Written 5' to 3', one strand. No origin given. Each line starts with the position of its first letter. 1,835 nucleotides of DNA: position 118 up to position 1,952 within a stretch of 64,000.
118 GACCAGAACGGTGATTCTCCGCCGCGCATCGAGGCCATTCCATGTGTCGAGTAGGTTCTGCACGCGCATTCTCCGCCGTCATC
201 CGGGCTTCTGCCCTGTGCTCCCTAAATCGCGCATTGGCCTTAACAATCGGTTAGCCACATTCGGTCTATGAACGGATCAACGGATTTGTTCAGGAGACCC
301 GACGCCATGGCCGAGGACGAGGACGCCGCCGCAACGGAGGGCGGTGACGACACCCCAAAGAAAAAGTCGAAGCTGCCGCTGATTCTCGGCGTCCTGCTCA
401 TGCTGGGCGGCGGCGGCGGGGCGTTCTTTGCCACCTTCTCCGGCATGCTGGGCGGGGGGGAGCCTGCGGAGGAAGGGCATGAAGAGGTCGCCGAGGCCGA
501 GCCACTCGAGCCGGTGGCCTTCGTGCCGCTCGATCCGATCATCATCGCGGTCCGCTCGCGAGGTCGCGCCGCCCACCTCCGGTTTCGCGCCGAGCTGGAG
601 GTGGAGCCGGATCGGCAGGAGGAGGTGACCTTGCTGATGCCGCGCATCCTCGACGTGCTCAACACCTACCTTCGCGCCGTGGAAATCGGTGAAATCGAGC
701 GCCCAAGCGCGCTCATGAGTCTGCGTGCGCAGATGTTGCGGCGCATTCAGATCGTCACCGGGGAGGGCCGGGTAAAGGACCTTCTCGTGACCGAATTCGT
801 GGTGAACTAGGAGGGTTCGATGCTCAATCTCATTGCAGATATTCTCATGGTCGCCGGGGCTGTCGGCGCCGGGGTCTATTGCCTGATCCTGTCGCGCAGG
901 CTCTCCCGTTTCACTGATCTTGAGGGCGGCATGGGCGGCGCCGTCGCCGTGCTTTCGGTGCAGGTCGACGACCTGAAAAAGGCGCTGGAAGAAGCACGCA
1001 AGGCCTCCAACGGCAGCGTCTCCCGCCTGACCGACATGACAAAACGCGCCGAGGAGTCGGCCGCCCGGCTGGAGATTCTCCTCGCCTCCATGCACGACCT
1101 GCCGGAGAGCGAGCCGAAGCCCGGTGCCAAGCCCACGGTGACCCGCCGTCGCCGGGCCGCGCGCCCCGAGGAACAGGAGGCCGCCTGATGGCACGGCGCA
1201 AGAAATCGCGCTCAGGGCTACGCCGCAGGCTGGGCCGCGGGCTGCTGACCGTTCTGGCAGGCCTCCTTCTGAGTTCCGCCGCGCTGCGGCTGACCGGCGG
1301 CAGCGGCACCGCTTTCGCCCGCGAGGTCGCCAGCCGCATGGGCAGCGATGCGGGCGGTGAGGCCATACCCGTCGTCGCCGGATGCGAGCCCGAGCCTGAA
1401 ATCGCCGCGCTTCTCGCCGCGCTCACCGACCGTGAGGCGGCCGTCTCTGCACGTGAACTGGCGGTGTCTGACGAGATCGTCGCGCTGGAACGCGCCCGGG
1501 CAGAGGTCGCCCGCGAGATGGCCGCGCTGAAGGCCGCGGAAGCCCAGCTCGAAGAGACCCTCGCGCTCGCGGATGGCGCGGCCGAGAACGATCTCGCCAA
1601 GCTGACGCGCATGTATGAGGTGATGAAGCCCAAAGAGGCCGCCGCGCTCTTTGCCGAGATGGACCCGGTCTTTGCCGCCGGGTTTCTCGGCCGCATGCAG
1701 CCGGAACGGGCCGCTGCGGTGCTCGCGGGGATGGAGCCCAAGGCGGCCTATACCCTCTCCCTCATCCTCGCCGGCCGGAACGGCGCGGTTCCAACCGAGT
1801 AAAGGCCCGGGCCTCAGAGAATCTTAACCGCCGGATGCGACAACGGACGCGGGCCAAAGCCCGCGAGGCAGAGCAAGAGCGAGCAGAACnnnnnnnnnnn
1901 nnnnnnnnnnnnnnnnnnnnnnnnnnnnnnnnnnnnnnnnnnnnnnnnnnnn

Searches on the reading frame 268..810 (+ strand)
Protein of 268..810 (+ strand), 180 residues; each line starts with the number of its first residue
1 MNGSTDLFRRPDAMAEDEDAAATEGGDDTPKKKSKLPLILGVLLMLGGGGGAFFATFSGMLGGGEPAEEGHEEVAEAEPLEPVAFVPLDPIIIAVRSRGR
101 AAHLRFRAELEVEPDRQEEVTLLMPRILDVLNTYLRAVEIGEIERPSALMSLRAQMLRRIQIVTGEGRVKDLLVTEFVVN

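Call 34: search_protein_families(library=pfam, proteins=[window:268-810:+], max_evalue=0.00001)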
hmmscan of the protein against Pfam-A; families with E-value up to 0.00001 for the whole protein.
window:268-810:+ (180 aa): 1 family
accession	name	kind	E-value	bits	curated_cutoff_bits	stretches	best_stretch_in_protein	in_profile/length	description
PF03748.19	FliL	-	2.8e-13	50.7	24.6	1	85-179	1-102/103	Flagellar basal body-associated protein FliL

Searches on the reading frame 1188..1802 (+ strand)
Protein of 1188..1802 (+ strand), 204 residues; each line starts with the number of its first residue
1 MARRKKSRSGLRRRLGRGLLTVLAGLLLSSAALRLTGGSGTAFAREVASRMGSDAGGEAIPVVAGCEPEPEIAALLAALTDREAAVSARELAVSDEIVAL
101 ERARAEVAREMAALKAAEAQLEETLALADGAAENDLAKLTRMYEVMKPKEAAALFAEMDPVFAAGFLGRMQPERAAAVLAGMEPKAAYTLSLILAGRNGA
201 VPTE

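Call 34: search_protein_families(library=pfam, proteins=[window:1188-1802:+], max_evalue=0.00001)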
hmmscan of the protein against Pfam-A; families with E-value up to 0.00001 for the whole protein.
window:1188-1802:+ (204 aa): 1 family
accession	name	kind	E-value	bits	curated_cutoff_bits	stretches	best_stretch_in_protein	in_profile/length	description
PF03448.22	MgtE_N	-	1.3e-06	29.3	25.9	0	136-187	15-66/102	MgtE intracellular N domain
